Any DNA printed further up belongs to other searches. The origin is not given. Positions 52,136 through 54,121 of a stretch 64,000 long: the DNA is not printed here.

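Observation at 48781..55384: Six-gene operon combining two radical SAM enzymes (one SPASM) with a lipid methyltransferase/PlsC acyltransferase fusion and an ABC exporter: a candidate uncharacterised membrane-lipid tailoring or maturation system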

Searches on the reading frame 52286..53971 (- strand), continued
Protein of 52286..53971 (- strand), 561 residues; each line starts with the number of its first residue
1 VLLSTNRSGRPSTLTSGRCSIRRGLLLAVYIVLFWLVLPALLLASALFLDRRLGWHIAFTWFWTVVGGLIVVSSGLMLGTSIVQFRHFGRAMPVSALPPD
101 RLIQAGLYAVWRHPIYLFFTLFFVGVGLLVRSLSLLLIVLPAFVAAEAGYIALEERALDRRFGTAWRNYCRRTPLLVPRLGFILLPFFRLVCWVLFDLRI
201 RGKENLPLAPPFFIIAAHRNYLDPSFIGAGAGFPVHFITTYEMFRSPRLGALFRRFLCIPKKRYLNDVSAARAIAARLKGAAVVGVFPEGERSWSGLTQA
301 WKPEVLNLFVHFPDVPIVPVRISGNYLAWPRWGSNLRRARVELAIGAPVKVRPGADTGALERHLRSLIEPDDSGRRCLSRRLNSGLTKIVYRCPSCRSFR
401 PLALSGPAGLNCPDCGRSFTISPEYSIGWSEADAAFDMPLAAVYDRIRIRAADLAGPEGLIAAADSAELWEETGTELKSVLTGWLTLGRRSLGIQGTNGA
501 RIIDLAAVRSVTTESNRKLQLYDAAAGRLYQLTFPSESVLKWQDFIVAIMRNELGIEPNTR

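Call 41: search_protein_families(library=pfam, proteins=[L030:13791-14522:+, L008:9460-10512:+, L008:1382-2449:-, L008:108-1367:-, L030:9445-9813:+, L008:2394-2615:+], max_evalue=0.01)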
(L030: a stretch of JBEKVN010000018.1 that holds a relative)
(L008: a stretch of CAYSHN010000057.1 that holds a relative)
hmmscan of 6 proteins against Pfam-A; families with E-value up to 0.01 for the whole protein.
L030:13791-14522:+ (243 aa): 2 families
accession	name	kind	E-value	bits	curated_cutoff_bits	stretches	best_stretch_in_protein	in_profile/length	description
PF14378.12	PAP2_3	-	2e-07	31.5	27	1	54-192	34-189/190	PAP2 superfamily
PF01569.27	PAP2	-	8.4e-05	22.8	27.2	1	96-197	18-124/130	PAP2 superfamily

L008:9460-10512:+ (350 aa): 4 families
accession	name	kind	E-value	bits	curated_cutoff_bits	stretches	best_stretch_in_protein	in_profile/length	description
PF16576.10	HlyD_D23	-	1.5e-27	96.7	30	1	55-267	5-214/214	Barrel-sandwich domain of CusB or HlyD membrane-fusion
PF13437.12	HlyD_3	-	1.1e-20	74.8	22.2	2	164-264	2-106/106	HlyD family secretion protein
PF00364.28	Biotin_lipoyl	-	9.7e-05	22.6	22.1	0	68-97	43-72/73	Biotin-requiring enzyme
PF13533.13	Biotin_lipoyl_2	-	0.0046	17.2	29.8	1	74-99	7-32/32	Biotin-lipoyl like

L008:1382-2449:- (355 aa): 4 families
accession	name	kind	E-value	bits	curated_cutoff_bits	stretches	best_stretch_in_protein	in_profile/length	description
PF03150.19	CCP_MauG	-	1.9e-58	197.7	25.6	1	60-206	3-148/149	Di-haem cytochrome c peroxidase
PF00034.26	Cytochrom_C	-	3.2e-07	32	21.3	0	215-332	3-86/90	Cytochrome c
PF13442.11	Cytochrome_CBB3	-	0.0058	17.4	27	0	214-278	4-59/68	Cytochrome C oxidase, cbb3-type, subunit III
PF09086.16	DUF1924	-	0.0081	16.9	22.5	0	62-87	9-35/96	Domain of unknown function (DUF1924)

L008:108-1367:- (419 aa): 0 families

L030:9445-9813:+ (122 aa): 3 families
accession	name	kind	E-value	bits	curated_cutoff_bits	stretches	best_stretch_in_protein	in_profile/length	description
PF22677.2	Ble-like_N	-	9.8e-08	32.1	24.5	1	3-44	1-41/41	Bleomycin resistance protein-like N-terminal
PF00903.31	Glyoxalase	-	3e-07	31.3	20.6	1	3-112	1-119/121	Glyoxalase/Bleomycin resistance protein/Dioxygenase superfamily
PF18029.7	Glyoxalase_6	-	1.9e-05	25.7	23.6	1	8-114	5-105/106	Glyoxalase-like domain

L008:2394-2615:+ (73 aa): 1 family
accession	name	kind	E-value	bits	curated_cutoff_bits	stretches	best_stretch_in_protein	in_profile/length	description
PF13843.12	DDE_Tnp_1_7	-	0.0055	16.5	22.4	1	11-58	190-237/349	Transposase IS4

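Call 49: find_encoding_contigs(protein=P0002, flank=8000, max_places=2)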
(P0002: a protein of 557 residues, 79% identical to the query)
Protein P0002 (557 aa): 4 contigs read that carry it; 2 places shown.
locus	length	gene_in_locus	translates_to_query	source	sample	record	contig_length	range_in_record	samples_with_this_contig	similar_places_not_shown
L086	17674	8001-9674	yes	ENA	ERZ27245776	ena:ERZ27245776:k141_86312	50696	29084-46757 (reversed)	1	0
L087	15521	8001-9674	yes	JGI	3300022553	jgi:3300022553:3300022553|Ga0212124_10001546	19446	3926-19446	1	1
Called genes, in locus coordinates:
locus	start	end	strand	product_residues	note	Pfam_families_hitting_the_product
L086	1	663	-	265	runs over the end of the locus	-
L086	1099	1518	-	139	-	PF03625:DUF302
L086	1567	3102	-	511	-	PF00289:Biotin_carb_N, PF02222:ATP-grasp, PF02786:CPSase_L_D2, PF07478:Dala_Dala_lig_C, PF02785:Biotin_carb_C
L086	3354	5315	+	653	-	-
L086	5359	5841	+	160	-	-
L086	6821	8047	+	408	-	PF04055:Radical_SAM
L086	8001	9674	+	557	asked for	PF04191:PEMT, PF01553:Acyltransferase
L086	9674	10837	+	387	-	PF04055:Radical_SAM, PF13186:SPASM (weak)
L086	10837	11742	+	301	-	-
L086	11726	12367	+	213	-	PF00005:ABC_tran, PF13304:AAA_21 (faint)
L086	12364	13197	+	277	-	-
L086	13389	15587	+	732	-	PF00112:Peptidase_C1, PF07705:CARDB (faint), PF13860:FlgD_ig (faint)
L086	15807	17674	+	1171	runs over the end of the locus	PF00112:Peptidase_C1, PF07705:CARDB (faint), PF01344:Kelch_1 (faint), PF13964:Beta-prop_Calicin (faint), PF24981:Beta-prop_ATRN-LZTR1 (faint), PF18962:Por_Secre_tail (weak)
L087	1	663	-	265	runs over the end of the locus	-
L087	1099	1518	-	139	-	PF03625:DUF302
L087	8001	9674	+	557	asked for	PF04191:PEMT, PF01553:Acyltransferase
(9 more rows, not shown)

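Call 50: find_encoding_contigs(protein=P0008, flank=8000, max_places=2)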
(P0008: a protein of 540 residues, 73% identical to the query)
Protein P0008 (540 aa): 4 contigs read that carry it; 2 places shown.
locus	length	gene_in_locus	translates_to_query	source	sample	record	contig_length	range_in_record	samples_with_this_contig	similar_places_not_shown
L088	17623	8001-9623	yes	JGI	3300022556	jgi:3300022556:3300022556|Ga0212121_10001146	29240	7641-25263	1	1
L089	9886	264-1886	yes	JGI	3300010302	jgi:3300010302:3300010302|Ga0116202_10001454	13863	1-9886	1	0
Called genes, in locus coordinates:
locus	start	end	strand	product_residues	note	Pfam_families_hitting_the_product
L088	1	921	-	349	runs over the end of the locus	PF04389:Peptidase_M28 (faint), PF05343:Peptidase_M42, PF01546:Peptidase_M20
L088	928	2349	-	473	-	PF14821:Thr_synth_N, PF00291:PALP, PF24857:THR4_C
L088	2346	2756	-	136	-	PF05635:23S_rRNA_IVP, PF22296:bAvd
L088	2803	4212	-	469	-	PF01053:Cys_Met_Meta_PP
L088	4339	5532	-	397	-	PF04519:Bactofilin (faint)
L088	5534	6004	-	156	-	-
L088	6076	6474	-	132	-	-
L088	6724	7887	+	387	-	PF04055:Radical_SAM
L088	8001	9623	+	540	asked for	PF04140:ICMT (weak), PF04191:PEMT, PF01553:Acyltransferase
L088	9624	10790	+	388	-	PF04055:Radical_SAM, PF13186:SPASM (weak)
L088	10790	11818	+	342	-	-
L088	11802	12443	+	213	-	PF13191:AAA_16 (faint), PF00005:ABC_tran, PF13304:AAA_21 (faint)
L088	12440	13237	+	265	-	-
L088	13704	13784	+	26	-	-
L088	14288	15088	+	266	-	PF00459:Inositol_P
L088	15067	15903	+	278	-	PF09360:zf-CDGSH, PF06902:Fer4_19 (weak), PF09360:zf-CDGSH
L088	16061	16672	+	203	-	PF01936:NYN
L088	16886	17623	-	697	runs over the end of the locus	PF00515:TPR_1 (faint), PF07719:TPR_2 (faint), PF13414:TPR_11 (faint), PF00656:Peptidase_C14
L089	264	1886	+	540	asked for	PF04140:ICMT (weak), PF04191:PEMT, PF01553:Acyltransferase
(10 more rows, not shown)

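Call 51: find_encoding_contigs(protein=P0014, flank=8000, max_places=1)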
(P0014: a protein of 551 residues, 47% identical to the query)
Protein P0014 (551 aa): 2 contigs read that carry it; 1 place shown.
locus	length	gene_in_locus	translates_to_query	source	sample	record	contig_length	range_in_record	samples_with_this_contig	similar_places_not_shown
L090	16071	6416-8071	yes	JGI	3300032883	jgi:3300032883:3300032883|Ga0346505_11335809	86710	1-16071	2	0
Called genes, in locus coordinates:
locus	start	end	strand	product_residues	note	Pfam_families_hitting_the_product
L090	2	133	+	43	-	?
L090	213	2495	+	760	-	PF13439:Glyco_transf_4, PF00534:Glycos_transf_1, PF13692:Glyco_trans_1_4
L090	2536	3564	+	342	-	PF04041:Glyco_hydro_130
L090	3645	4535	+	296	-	PF01145:Band_7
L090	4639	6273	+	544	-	PF00082:Peptidase_S8, PF13585:CHU_C (faint), PF13860:FlgD_ig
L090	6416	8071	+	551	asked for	PF04191:PEMT, PF01553:Acyltransferase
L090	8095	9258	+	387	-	PF04055:Radical_SAM, PF13186:SPASM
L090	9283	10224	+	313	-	-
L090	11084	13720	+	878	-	PF06739:SBBP, PF01436:NHL (faint), PF07494:Reg_prop (faint), PF13540:RCC1_2 (faint), PF06739:SBBP (weak), PF13860:FlgD_ig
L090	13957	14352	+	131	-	PF07467:BLIP (faint)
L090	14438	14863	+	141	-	PF01797:Y1_Tnp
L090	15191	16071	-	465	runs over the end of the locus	PF18962:Por_Secre_tail (weak)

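Call 63: find_encoding_contigs(protein=P0051, flank=8000, max_places=3)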
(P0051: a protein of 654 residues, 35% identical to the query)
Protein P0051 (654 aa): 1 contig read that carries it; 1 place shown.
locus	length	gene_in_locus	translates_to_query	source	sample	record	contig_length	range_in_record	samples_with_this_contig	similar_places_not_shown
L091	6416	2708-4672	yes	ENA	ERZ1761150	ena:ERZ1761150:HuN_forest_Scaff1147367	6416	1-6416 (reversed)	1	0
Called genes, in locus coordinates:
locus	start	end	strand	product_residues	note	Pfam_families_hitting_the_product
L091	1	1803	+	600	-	?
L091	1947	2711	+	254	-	-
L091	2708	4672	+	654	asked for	PF04191:PEMT (weak), PF14378:PAP2_3, PF01790:LGT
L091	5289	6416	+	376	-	?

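Call 68: predict_structure(alignment_id=A1)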
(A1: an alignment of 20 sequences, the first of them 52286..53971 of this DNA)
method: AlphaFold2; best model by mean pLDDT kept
length: 561 residues; sequences in the alignment: 20
mean_pLDDT: 87.4   pTM: 0.82
mean pLDDT of the five models: 87.4, 86.8, 86.5, 86.3, 82.4
residues with pLDDT >= 90: 338; 70-90: 179; 50-70: 25; < 50: 19
segments of 3 or more residues with pLDDT < 50: 1-19
pLDDT, mean of each block of 10 residues (from residue 1): 36 43 74 83 93 86 93 93 76 55 70 89 93 93 92 89 84 82 84 92 90 95 92 88 87 88 86 92 92 90 92 96 94 91 96 90 96 84 89 94 88 95 92 91 95 81 94 90 95 93 95 93 94 93 96 93 79
secondary structure, 60 per line:
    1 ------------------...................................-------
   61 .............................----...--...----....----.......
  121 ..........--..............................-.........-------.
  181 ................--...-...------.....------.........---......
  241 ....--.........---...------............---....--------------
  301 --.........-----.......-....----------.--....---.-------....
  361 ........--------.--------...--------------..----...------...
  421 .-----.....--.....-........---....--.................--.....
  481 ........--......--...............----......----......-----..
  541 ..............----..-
elements in order: H19-53 H61-89 H106-109 H114-130 H133-162 H164-172 H180-196 E199-201 E212-216 H223-231 E235-240 H241-244 H247-255 E259-261 H268-279 E283-286 H303-311 E317-323 H325-328 E342-345 H357-368 E409-411 E418-421 E427-431 E434-438 H440-447 H451-454 E460-473 E476-488 E491-496 E499-504 E508-513 E518-523 E528-533 H539-554

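Call 70: fold_search(model_id=the predicted structure, library=pdb)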
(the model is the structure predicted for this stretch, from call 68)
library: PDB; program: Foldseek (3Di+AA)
matches with E <= 10: 1015; with E <= 0.001: 21
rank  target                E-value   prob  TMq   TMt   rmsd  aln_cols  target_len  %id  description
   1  5kym_A                6.3e-10  1.00  0.31  0.68   7.8       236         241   23  Crystal Structure of the 1-acyl-sn-glycerophosphate (LPA) acyltransferase, PlsC, from Thermotoga maritima (released 2017-07-26)
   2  5kym_B                4.4e-09  1.00  0.29  0.67   8.0       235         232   22  Crystal Structure of the 1-acyl-sn-glycerophosphate (LPA) acyltransferase, PlsC, from Thermotoga maritima (released 2017-07-26)
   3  8e4y                  5.0e-06  1.00  0.25  0.22   8.9       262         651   17  Cryo-EM structure of human glycerol-3-phosphate acyltransferase 1 (GPAT1) in complex with 2-oxohexadecyl-CoA (released 2022-12-21)
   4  7k7z_A                1.5e-04  1.00  0.15  0.14   4.5       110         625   16  Structure of a hit for G Protein Coupled Receptor Kinase 2 (GRK2) Inhibitor for the Potential Treatment of Heart Failu (released 2020-10-28)
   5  1kz7_C                2.2e-04  1.00  0.14  0.24   8.3       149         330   13  Crystal Structure of the DH/PH Fragment of Murine Dbs in Complex with the Placental Isoform of Human Cdc42 (released 2002-03-20)
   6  6l1r                  2.9e-04  1.00  0.13  0.58   4.7       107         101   14  Crystal structure of N-terminal domain of human SSRP1 (released 2020-09-30)
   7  5wg5_A                3.0e-04  1.00  0.15  0.13   4.9       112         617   16  Human GRK2 in complex with Gbetagamma subunits and CCG224061 (released 2017-12-27)
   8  6c2y_A                3.0e-04  1.00  0.15  0.13   4.9       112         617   16  Human GRK2 in complex with Gbetagamma subunits and CCG257142 (released 2018-04-25)
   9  1kzg_A                3.6e-04  1.00  0.15  0.24   7.6       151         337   14  DbsCdc42(Y889F) (released 2002-03-20)
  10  1rj2_D                3.8e-04  1.00  0.15  0.24   8.8       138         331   17  Crystal structure of the DH/PH fragment of Dbs without bound GTPase (released 2004-06-29)
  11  5wg4_A                4.2e-04  1.00  0.15  0.13   4.9       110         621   17  Human GRK2 in complex with Gbetagamma subunits and CCG257284 (released 2017-12-27)
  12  2bcj_A                5.0e-04  1.00  0.16  0.14   4.3       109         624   17  Crystal Structure of G Protein-Coupled Receptor Kinase 2 in Complex with Galpha-q and Gbetagamma Subunits (released 2005-12-20)
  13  1kzg_C                5.0e-04  1.00  0.14  0.24   8.2       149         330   13  DbsCdc42(Y889F) (released 2002-03-20)
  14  5wg3_A                5.3e-04  1.00  0.15  0.13   4.9       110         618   17  Human GRK2 in complex with Gbetagamma subunits and CCG258748 (released 2017-12-27)
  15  5umr                  5.3e-04  1.00  0.13  0.57   4.9       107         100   14  Crystal structure of N-terminal domain of human FACT complex subunit SSRP1 (released 2018-01-31)
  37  4a2n                  3.9e-03  1.00  0.20  0.53   7.1       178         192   17  Crystal Structure of Ma-ICMT (released 2012-01-11)
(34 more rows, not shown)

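Call 75: search_protein_families(library=pfam, proteins=[L074:9902-11350:+, L074:11513-12568:+, L074:12575-13648:+, L074:13653-15173:+, L074:15157-16224:+, L074:16221-17150:+, L074:8814-9611:-, L074:7463-8842:-], max_evalue=0.001)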
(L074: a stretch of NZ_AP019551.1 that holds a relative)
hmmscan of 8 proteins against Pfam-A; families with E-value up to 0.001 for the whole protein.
L074:9902-11350:+ (482 aa): 4 families
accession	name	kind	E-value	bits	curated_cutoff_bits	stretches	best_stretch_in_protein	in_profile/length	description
PF01553.26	Acyltransferase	-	6.5e-19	68.5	23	1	179-299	2-131/132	Acyltransferase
PF04191.18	PEMT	-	3e-07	31.3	25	1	39-131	5-100/105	Phospholipid methyltransferase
PF04140.19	ICMT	-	1.4e-05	25.8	24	1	72-113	32-73/95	Isoprenylcysteine carboxyl methyltransferase (ICMT) family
PF23783.1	Zn_ribbon_TiaS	-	0.00074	19.6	27.3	1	361-390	4-33/41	TiaS C-terminal zinc ribbon domain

L074:11513-12568:+ (351 aa): 1 family
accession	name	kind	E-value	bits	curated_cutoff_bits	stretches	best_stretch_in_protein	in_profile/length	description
PF02608.20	Bmp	-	4.2e-59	200.4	24.1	1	23-297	3-285/301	ABC transporter substrate-binding protein PnrA-like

L074:12575-13648:+ (357 aa): 1 family
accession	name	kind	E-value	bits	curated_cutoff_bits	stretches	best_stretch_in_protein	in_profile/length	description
PF02608.20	Bmp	-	1.7e-60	205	24.1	1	26-311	3-292/301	ABC transporter substrate-binding protein PnrA-like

L074:13653-15173:+ (506 aa): 2 families
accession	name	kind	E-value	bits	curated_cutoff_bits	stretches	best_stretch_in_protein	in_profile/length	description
PF00005.33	ABC_tran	-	7e-49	166.4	25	2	23-169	3-137/137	ABC transporter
PF13304.12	AAA_21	-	1.7e-07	32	27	0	137-198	234-298/304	AAA domain, putative AbiEii toxin, Type IV TA system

L074:15157-16224:+ (355 aa): 1 family
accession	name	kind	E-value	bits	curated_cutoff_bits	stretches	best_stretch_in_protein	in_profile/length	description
PF02653.21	BPD_transp_2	-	9.5e-40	136.9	26.8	1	61-337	2-266/269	Branched-chain amino acid transport system / permease component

L074:16221-17150:+ (309 aa): 1 family
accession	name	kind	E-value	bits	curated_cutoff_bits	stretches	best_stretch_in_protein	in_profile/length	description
PF02653.21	BPD_transp_2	-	3.9e-36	125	26.8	1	13-281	6-269/269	Branched-chain amino acid transport system / permease component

L074:8814-9611:- (265 aa): 7 families
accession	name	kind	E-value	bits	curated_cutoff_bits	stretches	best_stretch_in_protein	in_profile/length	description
PF02562.22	PhoH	-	4.3e-96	320.7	27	1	56-258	3-205/205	PhoH-like protein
PF13604.12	AAA_30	-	1.3e-06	28.7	27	1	60-211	4-128/191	AAA domain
PF01695.23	IstB_IS21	-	2.7e-06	27.5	24.1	1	71-102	91-122/238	IstB-like ATP binding protein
PF13245.12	AAA_19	-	3.4e-06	27.7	25.1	1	62-211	1-129/134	AAA domain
PF00270.35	DEAD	-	0.00012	22.3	26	0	59-107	1-51/167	DEAD/DEAH box helicase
PF20720.3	nSTAND3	-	0.0004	20.6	27.2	1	57-101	2-46/155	Novel STAND NTPase 3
PF13401.12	AAA_22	-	0.0007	20.4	27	0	73-197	6-109/130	AAA domain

L074:7463-8842:- (459 aa): 2 families
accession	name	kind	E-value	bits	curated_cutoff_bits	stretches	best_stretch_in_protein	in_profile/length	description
PF01966.28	HD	-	3.5e-19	69.6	22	1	245-384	2-115/116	HD domain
PF07698.17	7TM-7TMR_HD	-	3.7e-17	63.3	29.4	1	64-219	29-190/190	7TM receptor with intracellular HD hydrolase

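Call 79: search_protein_families(library=pfam, proteins=[L046:1431-2030:-, L055:4970-5764:+, L055:1449-2306:+, L036:1744-3963:+, L043:5035-5727:-, L025:14895-16067:+, L091:1947-2711:+], max_evalue=0.001)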
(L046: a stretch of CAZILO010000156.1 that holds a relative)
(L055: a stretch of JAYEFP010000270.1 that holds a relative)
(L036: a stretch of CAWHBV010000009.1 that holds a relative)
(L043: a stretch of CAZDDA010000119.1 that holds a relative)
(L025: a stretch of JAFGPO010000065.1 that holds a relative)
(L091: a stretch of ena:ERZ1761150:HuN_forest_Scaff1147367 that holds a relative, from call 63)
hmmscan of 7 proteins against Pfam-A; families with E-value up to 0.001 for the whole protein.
L046:1431-2030:- (200 aa): 0 families

L055:4970-5764:+ (265 aa): 0 families

L055:1449-2306:+ (286 aa): 1 family
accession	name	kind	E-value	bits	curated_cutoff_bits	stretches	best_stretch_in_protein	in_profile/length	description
PF03006.26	HlyIII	-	1.2e-40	139.9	26.2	1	77-271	5-224/224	Haemolysin-III related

L036:1744-3963:+ (740 aa): 3 families
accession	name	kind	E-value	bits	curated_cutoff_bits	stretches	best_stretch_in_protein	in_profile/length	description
PF00005.33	ABC_tran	-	3.8e-23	83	25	1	448-584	3-136/137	ABC transporter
PF13476.12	AAA_23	-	0.00011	23.3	27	1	447-472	11-36/201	AAA domain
PF13304.12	AAA_21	-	0.00014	22.5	27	0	459-475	3-19/304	AAA domain, putative AbiEii toxin, Type IV TA system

L043:5035-5727:- (231 aa): 0 families

L025:14895-16067:+ (391 aa): 5 families
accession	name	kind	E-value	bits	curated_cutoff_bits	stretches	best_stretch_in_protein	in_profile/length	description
PF00248.27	Aldo_ket_red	-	1.5e-35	123.2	24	1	26-278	2-274/291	Aldo/keto reductase family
PF13187.11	Fer4_9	-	2.5e-07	31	27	1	309-373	2-50/52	4Fe-4S dicluster domain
PF13183.11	Fer4_8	-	1.2e-06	29.4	27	1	308-374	4-68/68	4Fe-4S dicluster domain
PF13534.11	Fer4_17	-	2.5e-05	25.2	22.2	1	308-374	1-60/61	4Fe-4S dicluster domain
PF00037.32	Fer4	-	0.00088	19.4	21.1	1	358-373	6-21/24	4Fe-4S binding domain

L091:1947-2711:+ (254 aa): 0 families
